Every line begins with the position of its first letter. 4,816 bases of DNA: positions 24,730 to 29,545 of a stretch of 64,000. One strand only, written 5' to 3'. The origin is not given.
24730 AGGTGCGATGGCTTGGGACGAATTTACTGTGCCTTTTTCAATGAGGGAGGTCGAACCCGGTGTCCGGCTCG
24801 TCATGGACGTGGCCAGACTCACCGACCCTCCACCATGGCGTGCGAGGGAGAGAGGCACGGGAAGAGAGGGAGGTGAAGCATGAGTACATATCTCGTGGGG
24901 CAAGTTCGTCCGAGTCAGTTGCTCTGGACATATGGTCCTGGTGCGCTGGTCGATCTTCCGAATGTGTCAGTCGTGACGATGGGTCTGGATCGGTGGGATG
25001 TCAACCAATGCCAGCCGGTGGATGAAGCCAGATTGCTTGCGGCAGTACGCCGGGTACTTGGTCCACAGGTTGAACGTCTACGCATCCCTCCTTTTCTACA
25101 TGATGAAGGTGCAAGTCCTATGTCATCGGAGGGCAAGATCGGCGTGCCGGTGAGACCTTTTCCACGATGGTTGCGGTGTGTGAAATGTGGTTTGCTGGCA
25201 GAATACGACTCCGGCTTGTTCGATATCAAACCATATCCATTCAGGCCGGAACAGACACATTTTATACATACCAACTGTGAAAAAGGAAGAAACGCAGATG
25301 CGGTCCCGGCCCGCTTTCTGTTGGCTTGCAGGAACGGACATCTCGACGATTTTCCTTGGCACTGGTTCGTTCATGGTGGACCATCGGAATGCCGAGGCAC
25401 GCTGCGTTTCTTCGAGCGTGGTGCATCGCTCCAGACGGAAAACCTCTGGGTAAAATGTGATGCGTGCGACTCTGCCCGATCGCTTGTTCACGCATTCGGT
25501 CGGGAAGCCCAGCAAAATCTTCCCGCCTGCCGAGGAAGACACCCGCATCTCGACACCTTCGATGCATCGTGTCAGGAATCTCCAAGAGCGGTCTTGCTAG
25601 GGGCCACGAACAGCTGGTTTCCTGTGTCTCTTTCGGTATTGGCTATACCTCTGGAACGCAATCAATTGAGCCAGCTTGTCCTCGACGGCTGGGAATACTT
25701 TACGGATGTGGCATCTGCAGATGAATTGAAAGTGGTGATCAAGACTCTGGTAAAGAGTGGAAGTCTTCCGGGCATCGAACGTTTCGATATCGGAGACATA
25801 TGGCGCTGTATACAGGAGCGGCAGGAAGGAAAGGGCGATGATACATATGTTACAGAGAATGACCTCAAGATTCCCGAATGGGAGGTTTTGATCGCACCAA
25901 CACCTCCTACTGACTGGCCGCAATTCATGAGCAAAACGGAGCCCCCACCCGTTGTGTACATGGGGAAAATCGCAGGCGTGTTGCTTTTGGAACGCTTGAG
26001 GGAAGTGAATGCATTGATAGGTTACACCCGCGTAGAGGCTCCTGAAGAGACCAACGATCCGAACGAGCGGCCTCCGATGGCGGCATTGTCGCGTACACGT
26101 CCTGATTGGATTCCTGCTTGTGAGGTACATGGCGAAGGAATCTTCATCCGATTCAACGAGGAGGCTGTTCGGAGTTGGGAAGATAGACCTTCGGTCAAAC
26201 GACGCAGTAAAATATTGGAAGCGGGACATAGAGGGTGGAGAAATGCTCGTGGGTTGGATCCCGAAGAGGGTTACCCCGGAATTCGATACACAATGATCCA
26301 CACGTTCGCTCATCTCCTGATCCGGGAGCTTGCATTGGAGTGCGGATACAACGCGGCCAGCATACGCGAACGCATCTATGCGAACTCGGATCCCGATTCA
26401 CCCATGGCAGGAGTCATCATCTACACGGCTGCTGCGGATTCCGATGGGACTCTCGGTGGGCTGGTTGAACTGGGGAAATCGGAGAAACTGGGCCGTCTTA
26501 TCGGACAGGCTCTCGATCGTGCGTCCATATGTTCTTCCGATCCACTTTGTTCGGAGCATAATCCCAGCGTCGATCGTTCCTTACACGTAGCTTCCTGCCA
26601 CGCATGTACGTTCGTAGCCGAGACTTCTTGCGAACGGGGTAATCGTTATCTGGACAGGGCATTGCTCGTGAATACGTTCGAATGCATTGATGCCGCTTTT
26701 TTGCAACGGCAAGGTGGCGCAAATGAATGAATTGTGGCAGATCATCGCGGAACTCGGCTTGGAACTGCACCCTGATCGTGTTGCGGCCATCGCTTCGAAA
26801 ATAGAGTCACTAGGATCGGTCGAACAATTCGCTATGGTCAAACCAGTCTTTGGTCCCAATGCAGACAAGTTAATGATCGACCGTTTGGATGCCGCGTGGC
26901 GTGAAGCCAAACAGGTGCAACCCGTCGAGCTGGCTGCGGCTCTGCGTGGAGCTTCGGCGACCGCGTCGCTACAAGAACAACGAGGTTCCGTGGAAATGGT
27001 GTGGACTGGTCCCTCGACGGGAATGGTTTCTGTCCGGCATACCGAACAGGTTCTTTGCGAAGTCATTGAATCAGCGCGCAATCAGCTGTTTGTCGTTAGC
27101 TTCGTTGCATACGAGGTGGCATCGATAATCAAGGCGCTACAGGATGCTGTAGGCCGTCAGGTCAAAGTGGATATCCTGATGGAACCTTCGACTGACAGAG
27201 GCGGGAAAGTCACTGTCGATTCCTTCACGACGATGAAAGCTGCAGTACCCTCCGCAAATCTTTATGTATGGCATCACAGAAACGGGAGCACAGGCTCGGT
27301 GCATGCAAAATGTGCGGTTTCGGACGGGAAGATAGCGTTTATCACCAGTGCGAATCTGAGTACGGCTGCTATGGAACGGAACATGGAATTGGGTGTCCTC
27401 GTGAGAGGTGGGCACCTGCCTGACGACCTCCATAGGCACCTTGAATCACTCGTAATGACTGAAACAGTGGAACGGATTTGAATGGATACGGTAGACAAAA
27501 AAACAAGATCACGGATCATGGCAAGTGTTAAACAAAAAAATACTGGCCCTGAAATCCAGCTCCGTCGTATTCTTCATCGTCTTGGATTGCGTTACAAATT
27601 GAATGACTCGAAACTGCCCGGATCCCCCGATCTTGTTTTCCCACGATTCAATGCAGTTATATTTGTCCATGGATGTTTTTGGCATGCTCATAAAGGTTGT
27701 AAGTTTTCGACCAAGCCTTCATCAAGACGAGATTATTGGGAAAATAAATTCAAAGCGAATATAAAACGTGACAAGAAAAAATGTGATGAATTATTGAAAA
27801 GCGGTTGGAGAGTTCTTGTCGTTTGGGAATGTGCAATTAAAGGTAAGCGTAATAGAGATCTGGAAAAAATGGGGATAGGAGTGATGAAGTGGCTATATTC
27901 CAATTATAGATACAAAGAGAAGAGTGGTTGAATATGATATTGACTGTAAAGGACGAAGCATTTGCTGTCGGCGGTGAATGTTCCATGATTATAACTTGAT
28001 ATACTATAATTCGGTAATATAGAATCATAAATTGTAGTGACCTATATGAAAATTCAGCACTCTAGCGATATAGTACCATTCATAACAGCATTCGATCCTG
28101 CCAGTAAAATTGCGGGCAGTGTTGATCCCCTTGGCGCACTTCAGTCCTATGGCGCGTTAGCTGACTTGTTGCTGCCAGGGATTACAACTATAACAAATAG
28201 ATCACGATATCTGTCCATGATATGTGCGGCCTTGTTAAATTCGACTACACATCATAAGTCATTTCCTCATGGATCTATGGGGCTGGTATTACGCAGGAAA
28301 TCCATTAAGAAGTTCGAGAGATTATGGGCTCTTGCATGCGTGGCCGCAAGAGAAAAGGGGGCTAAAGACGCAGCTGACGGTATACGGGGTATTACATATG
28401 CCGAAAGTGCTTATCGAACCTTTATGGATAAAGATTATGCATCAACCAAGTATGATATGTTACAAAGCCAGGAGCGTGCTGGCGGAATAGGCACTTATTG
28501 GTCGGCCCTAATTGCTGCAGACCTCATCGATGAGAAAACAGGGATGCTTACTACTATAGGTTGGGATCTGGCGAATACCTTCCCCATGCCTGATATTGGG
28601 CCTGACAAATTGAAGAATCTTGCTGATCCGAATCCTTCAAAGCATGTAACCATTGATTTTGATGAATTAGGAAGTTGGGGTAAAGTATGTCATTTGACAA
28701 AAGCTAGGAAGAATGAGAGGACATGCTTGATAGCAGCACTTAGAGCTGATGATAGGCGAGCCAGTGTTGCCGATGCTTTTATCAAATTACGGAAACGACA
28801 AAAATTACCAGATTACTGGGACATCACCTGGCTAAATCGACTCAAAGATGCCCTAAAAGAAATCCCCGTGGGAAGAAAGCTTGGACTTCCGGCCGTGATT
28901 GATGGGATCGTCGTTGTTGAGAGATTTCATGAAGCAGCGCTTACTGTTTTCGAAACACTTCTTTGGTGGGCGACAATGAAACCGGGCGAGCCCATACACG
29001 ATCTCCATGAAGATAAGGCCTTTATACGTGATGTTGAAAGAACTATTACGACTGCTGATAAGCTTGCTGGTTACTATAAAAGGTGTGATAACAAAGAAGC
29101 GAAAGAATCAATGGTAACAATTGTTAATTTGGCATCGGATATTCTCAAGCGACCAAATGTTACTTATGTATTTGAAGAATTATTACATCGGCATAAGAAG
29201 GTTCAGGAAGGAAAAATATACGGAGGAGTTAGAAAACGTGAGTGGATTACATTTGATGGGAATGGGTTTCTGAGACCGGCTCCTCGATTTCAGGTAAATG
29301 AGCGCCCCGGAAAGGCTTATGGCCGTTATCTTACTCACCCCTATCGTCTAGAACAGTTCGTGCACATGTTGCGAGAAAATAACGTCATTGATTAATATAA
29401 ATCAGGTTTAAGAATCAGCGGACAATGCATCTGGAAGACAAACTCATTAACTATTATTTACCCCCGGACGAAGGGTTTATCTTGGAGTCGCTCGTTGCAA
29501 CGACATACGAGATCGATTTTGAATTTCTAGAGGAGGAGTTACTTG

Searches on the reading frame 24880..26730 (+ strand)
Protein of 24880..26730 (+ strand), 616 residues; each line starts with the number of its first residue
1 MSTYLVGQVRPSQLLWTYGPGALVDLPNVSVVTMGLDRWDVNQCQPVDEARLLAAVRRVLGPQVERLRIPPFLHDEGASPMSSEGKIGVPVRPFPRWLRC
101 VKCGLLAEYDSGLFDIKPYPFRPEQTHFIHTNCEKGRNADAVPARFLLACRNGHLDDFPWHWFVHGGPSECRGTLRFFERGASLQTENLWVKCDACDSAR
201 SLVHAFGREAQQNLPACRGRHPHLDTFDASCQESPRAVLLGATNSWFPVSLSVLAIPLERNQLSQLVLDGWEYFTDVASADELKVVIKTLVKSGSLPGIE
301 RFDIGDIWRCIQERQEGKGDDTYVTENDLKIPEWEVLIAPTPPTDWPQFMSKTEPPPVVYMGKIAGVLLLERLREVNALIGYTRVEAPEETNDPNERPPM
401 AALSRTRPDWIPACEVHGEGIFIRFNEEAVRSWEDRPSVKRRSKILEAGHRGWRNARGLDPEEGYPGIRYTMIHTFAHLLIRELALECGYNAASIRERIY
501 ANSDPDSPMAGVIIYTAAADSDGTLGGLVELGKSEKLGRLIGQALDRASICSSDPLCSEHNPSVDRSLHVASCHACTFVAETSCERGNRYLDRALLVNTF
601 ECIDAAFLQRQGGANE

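Call 3: search_protein_families(library=pfam, proteins=[window:24880-26730:+], max_evalue=0.01)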
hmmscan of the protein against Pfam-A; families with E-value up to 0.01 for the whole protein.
window:24880-26730:+ (616 aa): 1 family
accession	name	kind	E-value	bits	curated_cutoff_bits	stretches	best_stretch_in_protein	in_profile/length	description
PF09369.15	MZB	-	5.4e-11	43.5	24.2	1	476-577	1-80/80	MrfA Zn-binding domain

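Call 4: search_protein_families(library=padloc, proteins=[window:24880-26730:+], max_evalue=0.001)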
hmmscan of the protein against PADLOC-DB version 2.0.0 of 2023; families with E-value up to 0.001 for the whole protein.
window:24880-26730:+ (616 aa): 4 families
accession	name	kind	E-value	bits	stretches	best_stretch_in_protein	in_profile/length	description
PDLC02579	DrmB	-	2.4e-80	267.8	1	296-608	4-313/314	DrmB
PDLC02584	DrmB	-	6.9e-76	253.9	1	183-601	16-435/445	DrmB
PDLC02583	DrmB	-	1e-75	254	2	367-599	376-604/606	DrmB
PDLC02582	DrmB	-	1.4e-09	35.1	1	470-599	523-635/649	DrmB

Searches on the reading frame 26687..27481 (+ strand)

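Call 6: search_protein_families(library=padloc, proteins=[window:26687-27481:+], max_evalue=0.001)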
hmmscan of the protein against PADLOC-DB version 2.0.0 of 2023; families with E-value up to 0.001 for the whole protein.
window:26687-27481:+ (264 aa): 29 families (the best 25 are shown)
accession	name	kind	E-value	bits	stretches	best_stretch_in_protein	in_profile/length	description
PDLC02585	DrmC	-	3.6e-100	332.7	1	13-263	1-252/253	DrmC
PDLC02606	DrmC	-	9.5e-66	219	1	86-263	2-181/182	DrmC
PDLC02602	DrmC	-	3.9e-61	205.1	1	12-259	2-252/381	DrmC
PDLC02588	DrmC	-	2.2e-50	169.7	1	21-264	11-252/256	DrmC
PDLC02605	DrmC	-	1.7e-44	150.5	1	56-261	53-265/270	DrmC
PDLC02607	DrmC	-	6.4e-44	148.2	1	13-259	3-257/265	DrmC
PDLC02597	DrmC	-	2.7e-43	146.6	1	35-252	24-232/242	DrmC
PDLC02595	DrmC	-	6.1e-40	135.6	1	59-260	55-263/269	DrmC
PDLC02589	DrmC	-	7.2e-30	102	1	80-264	71-262/264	DrmC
PDLC02610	DrmC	-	3e-29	99.9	1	163-260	2-101/107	DrmC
PDLC02587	DrmC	-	3.9e-24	83.1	2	200-264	200-264/267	DrmC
PDLC02614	DrmC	-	6e-23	79.3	1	103-251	6-146/153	DrmC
PDLC02609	DrmC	-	4.4e-19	67.4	1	22-254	9-231/241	DrmC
PDLC02591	DrmC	-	1.7e-18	64.8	1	63-261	57-256/260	DrmC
PDLC02612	DrmC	-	6.6e-17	59.8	1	82-256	61-225/235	DrmC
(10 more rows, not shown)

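Call 7: search_protein_families(library=pfam, proteins=[window:26687-27481:+], max_evalue=0.01)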
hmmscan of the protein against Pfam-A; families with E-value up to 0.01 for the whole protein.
window:26687-27481:+ (264 aa): 2 families
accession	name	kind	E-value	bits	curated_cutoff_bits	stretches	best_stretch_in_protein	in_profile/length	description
PF13091.12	PLDc_2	-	1.8e-17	63.9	27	1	123-255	1-131/132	PLD-like domain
PF00614.28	PLDc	-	9.2e-05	22.8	21.9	1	203-224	3-24/28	Phospholipase D Active site motif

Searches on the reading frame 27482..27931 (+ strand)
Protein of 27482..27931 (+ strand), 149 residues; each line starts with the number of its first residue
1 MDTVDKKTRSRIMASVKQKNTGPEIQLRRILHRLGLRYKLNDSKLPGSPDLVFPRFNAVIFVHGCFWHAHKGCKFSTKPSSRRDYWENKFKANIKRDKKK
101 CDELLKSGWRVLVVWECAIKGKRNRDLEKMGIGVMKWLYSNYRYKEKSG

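Call 6: search_protein_families(library=padloc, proteins=[window:27482-27931:+], max_evalue=0.001)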
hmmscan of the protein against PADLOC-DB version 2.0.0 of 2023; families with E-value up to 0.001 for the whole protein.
window:27482-27931:+ (149 aa): 1 family
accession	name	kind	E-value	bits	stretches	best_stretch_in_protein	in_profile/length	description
PDLC03397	Vsr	-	5.9e-33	112.2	1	2-137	3-137/156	Type II nicking endonuclease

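Call 7: search_protein_families(library=pfam, proteins=[window:27482-27931:+], max_evalue=0.01)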
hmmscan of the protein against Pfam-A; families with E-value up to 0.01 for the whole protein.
window:27482-27931:+ (149 aa): 1 family
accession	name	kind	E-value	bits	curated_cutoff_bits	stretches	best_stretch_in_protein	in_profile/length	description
PF03852.21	Vsr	-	1.8e-28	98.7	27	1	1-71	1-71/74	DNA mismatch endonuclease Vsr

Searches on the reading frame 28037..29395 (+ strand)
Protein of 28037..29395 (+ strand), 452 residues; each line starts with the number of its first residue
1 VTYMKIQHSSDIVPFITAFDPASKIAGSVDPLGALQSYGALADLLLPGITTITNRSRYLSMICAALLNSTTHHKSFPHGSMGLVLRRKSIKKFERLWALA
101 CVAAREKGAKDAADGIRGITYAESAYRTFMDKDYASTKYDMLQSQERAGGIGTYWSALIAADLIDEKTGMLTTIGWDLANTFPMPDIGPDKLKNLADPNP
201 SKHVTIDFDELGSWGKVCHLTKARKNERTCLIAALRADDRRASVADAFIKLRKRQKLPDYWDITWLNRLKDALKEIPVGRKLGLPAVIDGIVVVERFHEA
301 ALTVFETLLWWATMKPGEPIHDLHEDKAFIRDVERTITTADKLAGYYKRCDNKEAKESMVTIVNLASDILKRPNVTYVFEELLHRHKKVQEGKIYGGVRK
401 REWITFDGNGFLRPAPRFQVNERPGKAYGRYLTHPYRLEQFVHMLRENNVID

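Call 6: search_protein_families(library=padloc, proteins=[window:28037-29395:+], max_evalue=0.001)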
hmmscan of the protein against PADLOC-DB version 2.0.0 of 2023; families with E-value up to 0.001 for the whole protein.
window:28037-29395:+ (452 aa): 1 family
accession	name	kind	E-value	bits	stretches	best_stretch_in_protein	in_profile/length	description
PDLC03828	ZacA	-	1.5e-05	22.8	1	26-73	28-75/396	-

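Call 7: search_protein_families(library=pfam, proteins=[window:28037-29395:+], max_evalue=0.01)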
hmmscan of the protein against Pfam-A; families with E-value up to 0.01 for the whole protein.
window:28037-29395:+ (452 aa): 0 families

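Call 18: search_protein_families(library=ncbifam, proteins=[window:28037-29395:+], max_evalue=0.01)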
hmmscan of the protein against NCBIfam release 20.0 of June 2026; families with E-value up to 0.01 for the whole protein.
window:28037-29395:+ (452 aa): 0 families
